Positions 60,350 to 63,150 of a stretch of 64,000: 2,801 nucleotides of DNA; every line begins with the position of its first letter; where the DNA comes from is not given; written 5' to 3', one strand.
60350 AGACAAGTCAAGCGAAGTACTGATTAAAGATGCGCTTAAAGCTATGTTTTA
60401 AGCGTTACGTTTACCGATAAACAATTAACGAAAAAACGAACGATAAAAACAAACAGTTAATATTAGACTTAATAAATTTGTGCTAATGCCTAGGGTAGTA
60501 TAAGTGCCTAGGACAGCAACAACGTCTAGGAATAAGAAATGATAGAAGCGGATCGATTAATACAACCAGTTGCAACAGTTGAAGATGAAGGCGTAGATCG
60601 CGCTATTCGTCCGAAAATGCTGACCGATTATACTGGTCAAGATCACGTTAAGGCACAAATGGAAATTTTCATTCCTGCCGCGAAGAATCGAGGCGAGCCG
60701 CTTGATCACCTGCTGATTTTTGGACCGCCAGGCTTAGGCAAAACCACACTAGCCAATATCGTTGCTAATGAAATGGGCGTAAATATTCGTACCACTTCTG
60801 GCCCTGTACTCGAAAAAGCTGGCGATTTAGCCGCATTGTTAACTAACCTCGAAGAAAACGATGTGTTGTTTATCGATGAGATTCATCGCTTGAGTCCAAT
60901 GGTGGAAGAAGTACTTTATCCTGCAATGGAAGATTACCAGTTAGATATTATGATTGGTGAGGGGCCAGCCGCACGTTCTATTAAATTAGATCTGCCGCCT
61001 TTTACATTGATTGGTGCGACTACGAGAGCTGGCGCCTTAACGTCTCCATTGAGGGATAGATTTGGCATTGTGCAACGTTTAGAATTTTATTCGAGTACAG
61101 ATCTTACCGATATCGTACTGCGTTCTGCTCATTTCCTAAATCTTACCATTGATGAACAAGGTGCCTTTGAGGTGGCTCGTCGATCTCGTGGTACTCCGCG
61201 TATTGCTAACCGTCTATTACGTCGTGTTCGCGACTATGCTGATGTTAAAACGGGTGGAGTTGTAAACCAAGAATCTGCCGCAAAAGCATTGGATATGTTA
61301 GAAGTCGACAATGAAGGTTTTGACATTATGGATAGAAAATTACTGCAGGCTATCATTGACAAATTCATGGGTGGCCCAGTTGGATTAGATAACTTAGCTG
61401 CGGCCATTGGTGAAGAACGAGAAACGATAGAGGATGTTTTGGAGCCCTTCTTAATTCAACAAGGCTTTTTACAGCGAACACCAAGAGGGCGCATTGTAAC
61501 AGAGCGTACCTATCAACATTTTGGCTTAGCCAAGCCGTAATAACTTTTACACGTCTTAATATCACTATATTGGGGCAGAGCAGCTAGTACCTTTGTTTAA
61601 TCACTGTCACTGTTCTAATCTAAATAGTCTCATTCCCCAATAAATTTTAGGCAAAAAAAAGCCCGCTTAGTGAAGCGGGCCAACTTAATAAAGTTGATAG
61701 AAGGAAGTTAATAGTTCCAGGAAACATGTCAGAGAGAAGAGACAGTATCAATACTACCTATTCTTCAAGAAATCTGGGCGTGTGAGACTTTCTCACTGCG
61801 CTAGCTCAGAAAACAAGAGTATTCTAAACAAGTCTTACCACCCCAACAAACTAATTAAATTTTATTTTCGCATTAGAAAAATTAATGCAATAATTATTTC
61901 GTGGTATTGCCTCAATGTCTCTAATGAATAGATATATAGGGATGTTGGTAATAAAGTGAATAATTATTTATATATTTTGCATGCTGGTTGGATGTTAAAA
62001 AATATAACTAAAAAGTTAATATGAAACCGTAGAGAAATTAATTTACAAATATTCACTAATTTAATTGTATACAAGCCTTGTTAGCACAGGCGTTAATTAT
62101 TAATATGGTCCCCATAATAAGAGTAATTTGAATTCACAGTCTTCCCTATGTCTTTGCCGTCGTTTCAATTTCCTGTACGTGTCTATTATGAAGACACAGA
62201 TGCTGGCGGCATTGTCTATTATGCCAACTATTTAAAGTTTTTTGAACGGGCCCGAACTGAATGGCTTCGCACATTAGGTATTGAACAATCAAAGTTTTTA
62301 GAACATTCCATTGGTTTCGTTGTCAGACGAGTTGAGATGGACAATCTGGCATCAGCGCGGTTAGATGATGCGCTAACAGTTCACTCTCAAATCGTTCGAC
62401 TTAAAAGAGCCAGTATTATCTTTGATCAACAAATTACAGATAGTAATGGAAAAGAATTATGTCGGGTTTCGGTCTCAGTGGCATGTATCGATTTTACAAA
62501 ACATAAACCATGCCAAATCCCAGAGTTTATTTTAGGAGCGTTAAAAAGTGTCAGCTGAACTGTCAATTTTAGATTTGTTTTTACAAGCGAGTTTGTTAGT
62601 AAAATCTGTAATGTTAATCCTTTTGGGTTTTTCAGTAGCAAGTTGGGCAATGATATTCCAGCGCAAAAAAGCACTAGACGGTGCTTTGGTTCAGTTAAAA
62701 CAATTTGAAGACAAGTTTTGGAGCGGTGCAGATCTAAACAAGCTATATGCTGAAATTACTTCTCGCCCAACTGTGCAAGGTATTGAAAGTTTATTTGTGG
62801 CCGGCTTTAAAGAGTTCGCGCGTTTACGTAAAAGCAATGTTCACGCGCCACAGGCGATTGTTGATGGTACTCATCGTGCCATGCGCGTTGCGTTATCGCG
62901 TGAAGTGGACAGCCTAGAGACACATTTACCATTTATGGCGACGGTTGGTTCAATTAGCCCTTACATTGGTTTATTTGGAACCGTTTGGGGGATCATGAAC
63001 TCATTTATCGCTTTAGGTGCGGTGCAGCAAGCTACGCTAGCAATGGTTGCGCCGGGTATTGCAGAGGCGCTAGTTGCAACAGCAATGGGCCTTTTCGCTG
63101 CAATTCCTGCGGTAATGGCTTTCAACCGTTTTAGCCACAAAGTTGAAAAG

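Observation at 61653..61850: Complete-looking sRNA gene on the minus strand between ruvB and ybgC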

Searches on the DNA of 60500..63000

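Call 3: search_rna_families(source=window, start=60500, end=63000, threshold=evalue, max_evalue=10, show_alignments=3)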
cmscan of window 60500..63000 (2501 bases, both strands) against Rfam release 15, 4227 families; matches with E-value up to 10: 10.
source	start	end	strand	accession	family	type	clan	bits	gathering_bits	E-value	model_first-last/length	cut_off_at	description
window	61653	61726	-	RF02278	Betaproteobacteria_toxic_sRNA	Gene; sRNA;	-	25.9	50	0.021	1-64/64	no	Betaproteobacteria toxic small RNA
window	61637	61718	-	RF02620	BSnc119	Gene; sRNA;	-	23.9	115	0.2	1-90/90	no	Brucella sRNA 119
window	61653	61756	-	RF00513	Trp_leader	Cis-reg; leader;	-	23.5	41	0.088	1-100/100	no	Tryptophan operon leader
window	61654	61743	-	RF01401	rseX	Gene; sRNA;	-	23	50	8.1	1-94/94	no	rseX Hfq binding RNA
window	61654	61751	-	RF02537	TarA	Gene; sRNA;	-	22.3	80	0.88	1-99/99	no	Vibrio ToxT activated RNA TarA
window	61653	61742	-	RF02837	anti-hemB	Gene; sRNA;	-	21.6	49.5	0.046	1-81/81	no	Burkholderia RNA 7 (anti-hemB)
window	61653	61864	-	RF00022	GcvB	Gene;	-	20.7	42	0.1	1-204/204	no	GcvB RNA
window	61515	61570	-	RF02931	Bacilli-1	Gene; sRNA;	-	18.3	55.6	0.67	1-65/65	no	Bacilli-1 RNA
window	62405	62534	+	RF00441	snoZ242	Gene; snRNA; snoRNA; CD-box;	-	17.3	90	0.48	1-198/198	no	Small nucleolar RNA Z242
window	60933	61017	+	RF02479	GlsR13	Gene; snRNA; snoRNA; CD-box;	-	14.7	100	6.5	1-100/100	no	Small nucleolar RNA GlsR13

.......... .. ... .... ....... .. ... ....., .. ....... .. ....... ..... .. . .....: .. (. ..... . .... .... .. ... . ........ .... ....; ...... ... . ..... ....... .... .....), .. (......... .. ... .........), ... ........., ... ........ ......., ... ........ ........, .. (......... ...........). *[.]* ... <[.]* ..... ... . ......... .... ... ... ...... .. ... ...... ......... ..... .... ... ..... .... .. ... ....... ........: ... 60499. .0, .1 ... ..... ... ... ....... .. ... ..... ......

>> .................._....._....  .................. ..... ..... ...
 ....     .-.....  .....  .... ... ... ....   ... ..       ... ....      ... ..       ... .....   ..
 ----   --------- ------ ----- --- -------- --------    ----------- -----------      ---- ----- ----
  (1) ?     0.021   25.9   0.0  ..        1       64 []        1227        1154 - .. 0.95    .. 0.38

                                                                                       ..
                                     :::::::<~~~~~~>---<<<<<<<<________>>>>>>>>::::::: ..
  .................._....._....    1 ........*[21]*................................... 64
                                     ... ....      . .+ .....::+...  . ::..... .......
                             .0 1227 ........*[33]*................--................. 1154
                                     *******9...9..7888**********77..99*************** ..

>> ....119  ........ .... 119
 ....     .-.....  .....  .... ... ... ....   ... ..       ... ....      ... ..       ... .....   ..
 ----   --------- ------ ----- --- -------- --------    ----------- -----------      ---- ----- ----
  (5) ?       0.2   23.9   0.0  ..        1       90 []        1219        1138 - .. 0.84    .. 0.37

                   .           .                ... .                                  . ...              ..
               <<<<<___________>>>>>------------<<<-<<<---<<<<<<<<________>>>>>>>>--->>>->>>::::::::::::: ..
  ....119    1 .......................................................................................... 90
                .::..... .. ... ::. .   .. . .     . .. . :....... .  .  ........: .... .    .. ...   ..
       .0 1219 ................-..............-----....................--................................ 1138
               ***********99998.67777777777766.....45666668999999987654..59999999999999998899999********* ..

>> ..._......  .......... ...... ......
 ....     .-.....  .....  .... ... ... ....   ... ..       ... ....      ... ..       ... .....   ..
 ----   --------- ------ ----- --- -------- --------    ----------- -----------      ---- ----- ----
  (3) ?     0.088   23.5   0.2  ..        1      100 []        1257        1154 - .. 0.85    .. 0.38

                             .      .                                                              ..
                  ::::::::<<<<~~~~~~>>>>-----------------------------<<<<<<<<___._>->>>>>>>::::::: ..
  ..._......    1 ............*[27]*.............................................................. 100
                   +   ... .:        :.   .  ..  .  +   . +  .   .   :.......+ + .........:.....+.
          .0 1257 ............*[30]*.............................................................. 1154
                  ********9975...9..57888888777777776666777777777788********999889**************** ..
